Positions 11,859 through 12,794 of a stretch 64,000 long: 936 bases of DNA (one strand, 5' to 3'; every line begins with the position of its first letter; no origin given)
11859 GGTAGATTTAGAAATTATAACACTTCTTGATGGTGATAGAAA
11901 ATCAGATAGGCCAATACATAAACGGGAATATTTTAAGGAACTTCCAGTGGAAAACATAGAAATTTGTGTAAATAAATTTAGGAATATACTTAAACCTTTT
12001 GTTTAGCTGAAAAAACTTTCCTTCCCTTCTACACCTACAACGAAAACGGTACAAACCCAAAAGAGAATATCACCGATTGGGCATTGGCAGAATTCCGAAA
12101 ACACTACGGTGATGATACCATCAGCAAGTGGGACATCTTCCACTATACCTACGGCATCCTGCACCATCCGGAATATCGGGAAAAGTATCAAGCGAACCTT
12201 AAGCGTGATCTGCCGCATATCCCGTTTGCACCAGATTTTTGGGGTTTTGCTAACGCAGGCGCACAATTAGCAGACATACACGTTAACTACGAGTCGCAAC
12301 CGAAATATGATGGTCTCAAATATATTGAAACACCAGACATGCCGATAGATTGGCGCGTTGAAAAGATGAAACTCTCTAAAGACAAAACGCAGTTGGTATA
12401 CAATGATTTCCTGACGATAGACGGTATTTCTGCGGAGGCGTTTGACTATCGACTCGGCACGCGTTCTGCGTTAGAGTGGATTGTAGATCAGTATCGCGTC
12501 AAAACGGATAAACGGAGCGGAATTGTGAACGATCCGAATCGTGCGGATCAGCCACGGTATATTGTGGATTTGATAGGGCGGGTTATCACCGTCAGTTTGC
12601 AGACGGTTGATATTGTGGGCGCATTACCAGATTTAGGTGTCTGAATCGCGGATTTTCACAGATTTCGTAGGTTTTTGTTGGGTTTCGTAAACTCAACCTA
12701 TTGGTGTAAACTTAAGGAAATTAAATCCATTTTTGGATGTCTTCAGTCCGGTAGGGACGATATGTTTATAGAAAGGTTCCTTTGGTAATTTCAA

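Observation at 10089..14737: Composite defense island built on the carcass of a large Type IIG/ISP-like RM gene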

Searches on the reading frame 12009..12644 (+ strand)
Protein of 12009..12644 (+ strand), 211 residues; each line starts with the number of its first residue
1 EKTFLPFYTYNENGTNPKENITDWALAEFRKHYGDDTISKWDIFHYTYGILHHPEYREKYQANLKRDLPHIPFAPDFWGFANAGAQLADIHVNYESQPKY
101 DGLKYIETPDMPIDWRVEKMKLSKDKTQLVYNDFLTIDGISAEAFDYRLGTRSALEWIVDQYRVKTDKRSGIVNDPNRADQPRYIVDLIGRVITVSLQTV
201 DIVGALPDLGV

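Call 5: search_protein_families(library=pfam, proteins=[window:12009-12644:+], max_evalue=0.1)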
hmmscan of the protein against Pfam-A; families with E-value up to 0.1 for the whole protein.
window:12009-12644:+ (211 aa): 1 family
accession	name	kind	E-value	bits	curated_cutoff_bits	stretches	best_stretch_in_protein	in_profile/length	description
PF18135.7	Type_ISP_C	-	2.3e-62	211.5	25.9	1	3-188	146-342/342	Type ISP C-terminal specificity domain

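Call 6: search_protein_families(library=padloc, proteins=[window:12009-12644:+], max_evalue=0.1)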
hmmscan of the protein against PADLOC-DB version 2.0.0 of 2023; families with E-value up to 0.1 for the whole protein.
window:12009-12644:+ (211 aa): 5 families
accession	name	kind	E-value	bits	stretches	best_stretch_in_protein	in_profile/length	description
PDLC03597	REase_MTase_IIG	-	4.2e-66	221.5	1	14-210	1424-1639/1646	Type IIG restriction enzyme-methyltransferase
PDLC03051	REase_MTase_I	-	3.7e-46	154.9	1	5-209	1382-1587/1591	Type I restriction enzyme-methyltransferase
PDLC03621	REase_MTase_IIG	-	7e-35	118.3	1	5-206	807-1012/1024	Type IIG restriction enzyme-methyltransferase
PDLC03610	REase_MTase_IIG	-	1.2e-14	51.4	1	5-156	875-1032/1096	Type IIG restriction enzyme-methyltransferase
PDLC03631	REase_MTase_IIG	-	0.00029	16.8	1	4-86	828-909/1086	Type IIG restriction enzyme-methyltransferase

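Call 7: find_homologous_proteins(query=window:12009-12644:+, max_evalue=1e-10)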
Query window:12009-12644:+ (211 aa): 3674 proteins with E <= 1e-10 among 3732 candidates; the best 120 are listed.
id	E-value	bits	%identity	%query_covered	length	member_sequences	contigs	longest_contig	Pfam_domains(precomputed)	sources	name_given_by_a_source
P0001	2.8e-125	435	91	97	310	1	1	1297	PF18135.8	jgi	-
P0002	2.2e-123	428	99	88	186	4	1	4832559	PF18135.8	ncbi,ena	-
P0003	8.2e-122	423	88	97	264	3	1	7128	PF18135.8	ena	-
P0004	7.6e-118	410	83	99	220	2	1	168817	PF18135.8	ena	-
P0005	6.5e-116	404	84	98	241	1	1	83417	PF18135.8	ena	-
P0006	7.5e-116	404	84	97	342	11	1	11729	PF18135.8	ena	-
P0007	1.3e-115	403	84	97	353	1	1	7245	PF18135.8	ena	-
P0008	1.2e-114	400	82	99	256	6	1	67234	PF18135.8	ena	-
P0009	1.2e-114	400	81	99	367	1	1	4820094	PF18135.8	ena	-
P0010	1.4e-114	400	82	98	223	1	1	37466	PF18135.8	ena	-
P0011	1.9e-114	399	81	100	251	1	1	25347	PF18135.8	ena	-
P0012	2.5e-114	399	93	87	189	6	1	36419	PF18135.8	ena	-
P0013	2.7e-114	399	83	97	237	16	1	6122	PF18135.8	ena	-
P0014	3.5e-114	398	82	97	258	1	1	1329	PF18135.8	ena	-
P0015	1.2e-113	396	82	96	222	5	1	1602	PF18135.8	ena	-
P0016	1.3e-113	396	82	97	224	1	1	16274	PF18135.8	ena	-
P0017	1.4e-113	396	78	98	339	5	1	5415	PF18135.8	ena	-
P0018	6.1e-113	394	80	99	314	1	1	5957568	PF18135.8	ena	-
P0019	9.1e-113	394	82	97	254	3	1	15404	PF18135.8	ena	-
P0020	2.1e-112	392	81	97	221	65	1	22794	PF18135.8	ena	-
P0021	2.2e-112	392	91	87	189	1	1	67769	PF18135.8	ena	-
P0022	3.4e-112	392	81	97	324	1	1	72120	PF18135.8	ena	-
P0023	4.5e-112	391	81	97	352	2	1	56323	PF18135.8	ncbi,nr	ncbi:hypothetical protein J4G07_06195 [Candidatus Poribacteria bacterium]|nr:hypothetical protein [C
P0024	5.9e-112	391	80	97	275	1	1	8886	PF18135.8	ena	-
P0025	9.4e-112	390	80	99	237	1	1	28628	PF18135.8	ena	-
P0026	1.0e-111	390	81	97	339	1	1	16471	PF18135.8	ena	-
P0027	1.4e-111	390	81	97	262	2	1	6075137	PF18135.8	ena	-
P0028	1.4e-111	390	79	96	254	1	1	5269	PF18135.8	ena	-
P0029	1.4e-111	390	78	97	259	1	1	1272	PF18135.8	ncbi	-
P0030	1.5e-111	390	79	97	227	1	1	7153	PF18135.8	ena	-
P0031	1.5e-111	390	80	97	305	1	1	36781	PF18135.8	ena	-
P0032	1.7e-111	389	81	97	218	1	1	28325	PF18135.8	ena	-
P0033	2.4e-111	389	77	98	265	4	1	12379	PF18135.8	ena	-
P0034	3.2e-111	389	80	97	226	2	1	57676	PF18135.8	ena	-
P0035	3.5e-111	388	78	97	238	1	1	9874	PF18135.8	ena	-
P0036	7.3e-111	387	79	99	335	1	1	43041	PF18135.8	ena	-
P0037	1.3e-110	387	77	97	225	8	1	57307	PF18135.8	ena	-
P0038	2.0e-110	386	80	97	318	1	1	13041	PF18135.8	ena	-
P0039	2.6e-110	386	79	97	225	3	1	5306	PF18135.8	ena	-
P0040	4.6e-110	385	80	97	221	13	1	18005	PF18135.8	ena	-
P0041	4.8e-110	385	79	99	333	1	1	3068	PF18135.8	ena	-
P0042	5.0e-110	385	80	97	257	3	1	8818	PF18135.8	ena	-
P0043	7.2e-110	384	80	97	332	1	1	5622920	PF18135.8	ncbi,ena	-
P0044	7.5e-110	384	76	100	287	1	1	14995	PF18135.8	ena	-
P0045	1.0e-109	384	79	96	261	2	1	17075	PF18135.8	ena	-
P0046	1.5e-109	383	78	98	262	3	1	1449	PF18135.8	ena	-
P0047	1.7e-109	383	79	97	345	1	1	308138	PF18135.8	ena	-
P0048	1.9e-109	383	77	98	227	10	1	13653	PF18135.8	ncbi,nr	ncbi:hypothetical protein F4167_19425 [Candidatus Poribacteria bacterium]|nr:hypothetical protein [C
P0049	2.0e-109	383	77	96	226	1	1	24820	PF18135.8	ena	-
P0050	2.6e-109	382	80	97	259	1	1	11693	PF18135.8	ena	-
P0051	3.1e-109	382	79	97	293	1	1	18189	PF18135.8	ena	-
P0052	4.3e-109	382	77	97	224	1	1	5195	PF18135.8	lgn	-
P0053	5.6e-109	381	81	97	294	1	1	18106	PF18135.8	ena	-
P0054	6.6e-109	381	77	98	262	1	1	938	PF18135.8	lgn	-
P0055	7.0e-109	381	79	97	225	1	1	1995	PF18135.8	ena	-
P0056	7.2e-109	381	80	99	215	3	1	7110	PF18135.8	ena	-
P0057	8.2e-109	381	77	99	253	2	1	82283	PF18135.8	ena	-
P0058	1.0e-108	380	75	99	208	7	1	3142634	PF18135.8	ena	-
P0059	1.1e-108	380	79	97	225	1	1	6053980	PF18135.8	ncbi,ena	-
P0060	1.2e-108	380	77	97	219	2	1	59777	PF18135.8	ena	-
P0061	1.3e-108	380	77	97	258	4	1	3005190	PF18135.8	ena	-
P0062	1.4e-108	380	78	97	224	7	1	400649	PF18135.8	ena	-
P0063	1.4e-108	380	78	97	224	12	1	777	PF18135.8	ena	-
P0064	2.1e-108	379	75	100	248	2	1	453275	PF18135.8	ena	-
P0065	2.7e-108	379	78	97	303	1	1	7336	PF18135.8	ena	-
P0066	3.1e-108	379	78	97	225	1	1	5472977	PF18135.8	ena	-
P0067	3.7e-108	379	79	99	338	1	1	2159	PF18135.8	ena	-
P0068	4.5e-108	378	79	97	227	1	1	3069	PF18135.8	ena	-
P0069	5.8e-108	378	79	97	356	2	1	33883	PF18135.8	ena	-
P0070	6.0e-108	378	75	100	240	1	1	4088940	PF18135.8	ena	-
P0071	6.8e-108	378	78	99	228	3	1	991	PF18135.8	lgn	-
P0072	9.3e-108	377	78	97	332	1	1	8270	PF18135.8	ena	-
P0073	1.1e-107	377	76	98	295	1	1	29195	PF18135.8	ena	-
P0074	1.4e-107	377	77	96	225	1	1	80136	PF18135.8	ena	-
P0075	2.9e-107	376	77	97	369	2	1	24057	PF18135.8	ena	-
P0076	3.0e-107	376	77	97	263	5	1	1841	PF18135.8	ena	-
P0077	3.7e-107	375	78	97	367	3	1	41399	PF18135.8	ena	-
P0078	4.2e-107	375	77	97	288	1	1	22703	PF18135.8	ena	-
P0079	4.3e-107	375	75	98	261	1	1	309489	PF18135.8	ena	-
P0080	6.4e-107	375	79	97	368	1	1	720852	PF18135.8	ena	-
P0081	9.4e-107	374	77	97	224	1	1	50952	PF18135.8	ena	-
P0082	1.0e-106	374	76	97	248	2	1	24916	PF18135.8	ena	-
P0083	1.1e-106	374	77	97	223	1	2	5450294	PF18135.8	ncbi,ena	-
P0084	1.9e-106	373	77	97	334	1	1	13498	PF18135.8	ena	-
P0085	2.1e-106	373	77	96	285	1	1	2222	PF18135.8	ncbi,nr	ncbi:DNA helicase, partial [Candidatus Poribacteria bacterium]|nr:DNA helicase [Candidatus Poribacte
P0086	2.1e-106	373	76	98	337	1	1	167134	PF18135.8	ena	-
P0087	3.2e-106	372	87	88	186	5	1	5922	PF18135.8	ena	-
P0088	3.2e-106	372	78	97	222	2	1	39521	PF18135.8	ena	-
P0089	3.9e-106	372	76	96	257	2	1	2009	PF18135.8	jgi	-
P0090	4.0e-106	372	77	97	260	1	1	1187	PF18135.8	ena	-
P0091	4.2e-106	372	76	98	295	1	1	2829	PF18135.8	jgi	jgi:predicted helicase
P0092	6.2e-106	371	77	97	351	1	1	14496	PF18135.8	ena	-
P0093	8.5e-106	371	76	97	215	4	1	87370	PF18135.8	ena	-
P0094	2.5e-105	369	75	98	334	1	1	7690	PF18135.8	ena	-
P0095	2.5e-105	369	75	97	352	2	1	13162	PF18135.8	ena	-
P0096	2.6e-105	369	77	97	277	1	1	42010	PF18135.8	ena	-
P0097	6.4e-105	368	76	97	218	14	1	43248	PF18135.8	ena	-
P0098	1.0e-104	367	75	98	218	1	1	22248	PF18135.8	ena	-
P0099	1.0e-104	367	76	97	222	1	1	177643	PF18135.8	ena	-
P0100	1.2e-104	367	76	97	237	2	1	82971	PF18135.8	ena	-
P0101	1.5e-104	367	75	97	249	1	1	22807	PF18135.8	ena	-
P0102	1.6e-104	367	76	98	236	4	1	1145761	PF18135.8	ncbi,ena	-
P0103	2.0e-104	366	75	97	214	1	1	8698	PF18135.8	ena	-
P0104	2.2e-104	366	75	98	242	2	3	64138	PF18135.8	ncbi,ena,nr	ncbi:MAG: hypothetical protein OXG97_21560 [Candidatus Poribacteria bacterium]|nr:hypothetical prote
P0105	2.5e-104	366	77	97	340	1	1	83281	PF18135.8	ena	-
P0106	3.5e-104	366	74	97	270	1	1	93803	PF18135.8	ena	-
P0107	3.6e-104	366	75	97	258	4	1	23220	PF18135.8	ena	-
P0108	4.8e-104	365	72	98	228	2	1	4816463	PF18135.8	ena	-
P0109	5.4e-104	365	76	97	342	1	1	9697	PF18135.8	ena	-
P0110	1.1e-103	364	76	97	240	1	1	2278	PF18135.8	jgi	-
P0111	1.5e-103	363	74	97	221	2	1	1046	PF18135.8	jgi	-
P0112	1.9e-103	363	72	98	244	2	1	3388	PF18135.8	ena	-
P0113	2.0e-103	363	72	100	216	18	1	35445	PF18135.8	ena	-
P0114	2.2e-103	363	76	97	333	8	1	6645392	PF18135.8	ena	-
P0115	2.4e-103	363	72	97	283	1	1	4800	PF18135.8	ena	-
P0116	3.1e-103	362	75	97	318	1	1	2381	PF18135.8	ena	-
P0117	3.4e-103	362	76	97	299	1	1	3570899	PF18135.8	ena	-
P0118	4.1e-103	362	73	98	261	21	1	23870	PF18135.8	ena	-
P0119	4.8e-103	362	71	99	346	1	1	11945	PF18135.8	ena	-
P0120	9.1e-103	361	73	98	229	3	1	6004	PF18135.8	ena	-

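Call 9: find_related_loci(query=window:12009-12644:+, collection=genome_contigs, flank=10000)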
Query window:12009-12644:+ (211 aa) in genome_contigs; peptide patterns used: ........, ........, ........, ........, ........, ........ (x = any residue, [..] = any of these).
595 stretches matched a pattern (row limit reached: there are more); 574 encode a relative of the query (tblastn E <= 1e-3); the best 80 are kept; 80 distinct loci.
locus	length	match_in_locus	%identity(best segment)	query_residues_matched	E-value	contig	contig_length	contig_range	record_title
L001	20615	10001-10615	92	5-209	3e-130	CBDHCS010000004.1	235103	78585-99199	MAG: Candidatus Poribacteria bacterium isolate 2ff7ea9c-4ed9-48aa-ac60-1c2c21251b56 genome assembly, contig: contig_4, w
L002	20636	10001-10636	90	1-211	8e-130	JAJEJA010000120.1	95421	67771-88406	MAG: Candidatus Poribacteria bacterium isolate p16x63bins.62 k141_485928, whole genome shotgun sequence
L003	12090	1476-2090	92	5-209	6e-129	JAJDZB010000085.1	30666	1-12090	MAG: Candidatus Poribacteria bacterium isolate jk18x34bins.64 k141_256110, whole genome shotgun sequence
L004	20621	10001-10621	89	5-211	6e-128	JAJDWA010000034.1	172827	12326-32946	MAG: Candidatus Poribacteria bacterium isolate jk18x22bins.76 k141_547987, whole genome shotgun sequence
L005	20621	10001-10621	89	5-211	2e-127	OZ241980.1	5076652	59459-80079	MAG: Candidatus Poribacteria bacterium isolate addb8a48-e40a-4d5d-92e9-c4632a5e54a8 genome assembly, chromosome: 1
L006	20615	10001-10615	91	5-209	2e-127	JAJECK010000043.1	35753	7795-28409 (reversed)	MAG: Candidatus Poribacteria bacterium isolate jk18xAbins.19 k141_1152317, whole genome shotgun sequence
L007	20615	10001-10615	90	5-209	5e-127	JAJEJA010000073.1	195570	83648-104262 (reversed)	MAG: Candidatus Poribacteria bacterium isolate p16x63bins.62 k141_491939, whole genome shotgun sequence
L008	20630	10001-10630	90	2-211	8e-127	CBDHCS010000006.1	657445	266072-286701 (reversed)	MAG: Candidatus Poribacteria bacterium isolate 2ff7ea9c-4ed9-48aa-ac60-1c2c21251b56 genome assembly, contig: contig_6, w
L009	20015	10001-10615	89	5-209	5e-125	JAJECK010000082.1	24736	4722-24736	MAG: Candidatus Poribacteria bacterium isolate jk18xAbins.19 k141_921663, whole genome shotgun sequence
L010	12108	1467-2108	88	5-209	3e-125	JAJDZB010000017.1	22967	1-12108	MAG: Candidatus Poribacteria bacterium isolate jk18x34bins.64 k141_2811, whole genome shotgun sequence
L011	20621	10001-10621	87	5-211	6e-125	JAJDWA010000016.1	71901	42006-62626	MAG: Candidatus Poribacteria bacterium isolate jk18x22bins.76 k141_71473, whole genome shotgun sequence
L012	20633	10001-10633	88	1-210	1e-124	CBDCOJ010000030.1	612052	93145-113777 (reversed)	MAG: Candidatus Poribacteria bacterium isolate dbd3b75f-bfae-4d18-bb17-8f704a16f2b4 genome assembly, contig: contig_30,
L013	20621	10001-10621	87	5-211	3e-124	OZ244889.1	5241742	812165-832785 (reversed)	MAG: Candidatus Poribacteria bacterium isolate e98e4a03-ae45-434a-8c9f-424be2589405 genome assembly, chromosome: 1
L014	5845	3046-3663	87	5-210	5e-124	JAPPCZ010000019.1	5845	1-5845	MAG: Candidatus Poribacteria bacterium isolate IRC4_bin_14 NODE_6006_length_5845_cov_23.8534, whole genome shotgun seque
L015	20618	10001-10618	88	5-209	7e-124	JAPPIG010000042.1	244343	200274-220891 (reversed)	MAG: Candidatus Poribacteria bacterium isolate RHO2_bin_17 NODE_59_length_244343_cov_61.475169, whole genome shotgun seq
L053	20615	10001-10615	82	5-209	2e-115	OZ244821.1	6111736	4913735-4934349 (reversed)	MAG: Candidatus Poribacteria bacterium isolate f8e195d4-717b-4ac2-aaf5-fcbd41c48ae0 genome assembly, chromosome: 1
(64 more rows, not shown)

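Call 22: find_encoding_contigs(protein=P0009, flank=8000, max_places=2)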
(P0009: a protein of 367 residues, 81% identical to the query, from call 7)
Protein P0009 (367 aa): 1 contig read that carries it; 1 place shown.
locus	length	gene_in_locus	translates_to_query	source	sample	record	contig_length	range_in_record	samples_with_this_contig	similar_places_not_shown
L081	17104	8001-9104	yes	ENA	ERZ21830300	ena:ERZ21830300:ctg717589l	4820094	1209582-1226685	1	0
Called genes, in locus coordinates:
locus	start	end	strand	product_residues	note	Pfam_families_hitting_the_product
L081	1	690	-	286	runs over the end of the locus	PF17170:DUF5128 (faint), PF01436:NHL (weak)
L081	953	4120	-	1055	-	PF03710:GlnE, PF03445:DUF294 (faint), PF08335:GlnD_UR_UTase, PF10335:DUF294_C (faint), PF03710:GlnE, PF08335:GlnD_UR_UTase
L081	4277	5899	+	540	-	PF14516:AAA_35, PF13191:AAA_16 (weak), PF28130:DUF8371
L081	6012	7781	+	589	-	PF22240:ISP_coupler, PF02384:N6_Mtase, PF07669:Eco57I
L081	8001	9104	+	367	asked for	PF18135:Type_ISP_C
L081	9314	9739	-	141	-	-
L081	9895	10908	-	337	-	PF13378:MR_MLE_C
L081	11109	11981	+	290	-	PF01261:AP_endonuc_2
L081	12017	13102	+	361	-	PF02746:MR_MLE_N, PF13378:MR_MLE_C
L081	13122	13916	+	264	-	PF00106:adh_short, PF08659:KR, PF13561:adh_short_C2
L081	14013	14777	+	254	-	PF01026:TatD_DNase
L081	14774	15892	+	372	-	PF02653:BPD_transp_2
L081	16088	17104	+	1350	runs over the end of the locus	PF04542:Sigma70_r2, PF04545:Sigma70_r4, PF08281:Sigma70_r4_2, PF00091:Tubulin, PF12327:FtsZ_C, PF02811:PHP, PF07733:DNA_pol3_alpha, PF17657:DNA_pol3_finger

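Call 23: find_encoding_contigs(protein=P0004, flank=8000, max_places=2)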
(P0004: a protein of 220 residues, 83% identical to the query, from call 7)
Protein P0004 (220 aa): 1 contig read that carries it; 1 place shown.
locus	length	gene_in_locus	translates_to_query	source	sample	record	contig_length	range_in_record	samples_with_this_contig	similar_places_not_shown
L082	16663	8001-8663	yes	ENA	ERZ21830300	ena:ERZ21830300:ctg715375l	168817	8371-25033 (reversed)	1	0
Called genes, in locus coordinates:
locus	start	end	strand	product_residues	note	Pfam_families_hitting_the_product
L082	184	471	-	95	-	-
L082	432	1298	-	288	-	PF07477:Glyco_hydro_67C, PF12708:Pect-lyase_RHGA_epim (faint)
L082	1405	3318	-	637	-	PF13385:Laminin_G_3, PF03648:Glyco_hydro_67N, PF07488:Glyco_hydro_67M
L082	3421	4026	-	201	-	-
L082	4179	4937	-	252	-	PF13385:Laminin_G_3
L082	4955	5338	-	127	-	-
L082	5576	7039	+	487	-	PF22240:ISP_coupler, PF02384:N6_Mtase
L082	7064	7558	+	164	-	-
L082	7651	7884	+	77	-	PF18135:Type_ISP_C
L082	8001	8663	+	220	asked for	PF18135:Type_ISP_C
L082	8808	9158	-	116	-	PF27478:PopD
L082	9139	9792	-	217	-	PF00082:Peptidase_S8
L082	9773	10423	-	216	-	PF00082:Peptidase_S8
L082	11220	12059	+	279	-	PF13385:Laminin_G_3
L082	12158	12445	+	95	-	PF13414:TPR_11 (weak)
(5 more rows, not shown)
